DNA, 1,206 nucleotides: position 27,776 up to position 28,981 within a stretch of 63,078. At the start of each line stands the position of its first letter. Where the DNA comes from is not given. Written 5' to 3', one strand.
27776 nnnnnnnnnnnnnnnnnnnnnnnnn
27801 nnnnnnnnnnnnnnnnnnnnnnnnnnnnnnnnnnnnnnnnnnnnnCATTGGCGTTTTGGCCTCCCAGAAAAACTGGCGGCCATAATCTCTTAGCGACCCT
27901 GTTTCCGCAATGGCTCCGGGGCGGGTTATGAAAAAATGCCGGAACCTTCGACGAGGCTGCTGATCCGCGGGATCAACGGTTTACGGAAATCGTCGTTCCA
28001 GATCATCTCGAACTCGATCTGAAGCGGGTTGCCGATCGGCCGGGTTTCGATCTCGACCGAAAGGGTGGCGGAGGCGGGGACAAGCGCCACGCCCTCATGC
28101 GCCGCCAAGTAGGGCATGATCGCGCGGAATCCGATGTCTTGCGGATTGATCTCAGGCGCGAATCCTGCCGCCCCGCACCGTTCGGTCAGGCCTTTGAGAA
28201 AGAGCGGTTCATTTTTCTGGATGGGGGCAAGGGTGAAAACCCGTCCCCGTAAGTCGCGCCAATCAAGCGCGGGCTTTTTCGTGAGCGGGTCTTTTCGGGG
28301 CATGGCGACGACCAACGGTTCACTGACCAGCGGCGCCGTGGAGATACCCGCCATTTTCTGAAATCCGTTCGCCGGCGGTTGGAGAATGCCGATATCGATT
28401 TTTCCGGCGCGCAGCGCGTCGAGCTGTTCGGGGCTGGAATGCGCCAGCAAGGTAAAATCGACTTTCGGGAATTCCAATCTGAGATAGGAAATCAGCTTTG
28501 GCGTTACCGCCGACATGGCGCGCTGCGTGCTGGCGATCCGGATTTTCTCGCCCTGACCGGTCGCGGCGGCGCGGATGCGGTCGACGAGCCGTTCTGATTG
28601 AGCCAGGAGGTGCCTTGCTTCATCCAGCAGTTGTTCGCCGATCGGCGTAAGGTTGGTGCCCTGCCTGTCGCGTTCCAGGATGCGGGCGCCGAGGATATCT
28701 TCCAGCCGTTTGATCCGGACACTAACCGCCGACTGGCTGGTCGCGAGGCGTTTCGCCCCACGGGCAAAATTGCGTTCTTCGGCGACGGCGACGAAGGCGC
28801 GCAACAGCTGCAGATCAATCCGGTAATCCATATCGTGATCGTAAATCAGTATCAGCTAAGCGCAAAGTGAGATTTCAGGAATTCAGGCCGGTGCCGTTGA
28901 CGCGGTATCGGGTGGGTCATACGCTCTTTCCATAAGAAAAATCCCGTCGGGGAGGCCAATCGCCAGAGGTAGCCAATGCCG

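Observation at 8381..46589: Co-amplified TauD, FMN alpha-hydroxy-acid dehydrogenase and ThDP genes suggest an alpha-oxidation-like one-carbon chain-shortening toolkit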

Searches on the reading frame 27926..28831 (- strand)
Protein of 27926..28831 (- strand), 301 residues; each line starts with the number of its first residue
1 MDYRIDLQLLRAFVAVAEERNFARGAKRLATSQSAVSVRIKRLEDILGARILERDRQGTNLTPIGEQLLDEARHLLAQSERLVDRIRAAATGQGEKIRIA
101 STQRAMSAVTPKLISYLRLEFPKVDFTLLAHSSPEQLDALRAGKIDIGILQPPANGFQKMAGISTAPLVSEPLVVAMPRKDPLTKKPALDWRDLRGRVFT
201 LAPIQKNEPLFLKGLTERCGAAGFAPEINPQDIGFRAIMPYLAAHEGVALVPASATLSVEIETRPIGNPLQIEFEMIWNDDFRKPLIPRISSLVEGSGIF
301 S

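Call 6: search_protein_families(library=pfam, proteins=[window:27926-28831:-])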
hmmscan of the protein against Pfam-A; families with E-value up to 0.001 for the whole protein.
window:27926-28831:- (301 aa): 2 families
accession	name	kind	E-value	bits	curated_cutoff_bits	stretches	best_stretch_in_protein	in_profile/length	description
PF03466.25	LysR_substrate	-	3.9e-24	85.6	28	1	92-283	3-193/209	LysR substrate binding domain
PF00126.33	HTH_1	-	8.1e-20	71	26.6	1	7-66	1-60/60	Bacterial regulatory helix-turn-helix protein, lysR family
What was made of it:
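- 27926..28831 (-): LysR-family regulator, divergent from T2 across a 258-bp spacer. PF00126 and PF03466 (call 6).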
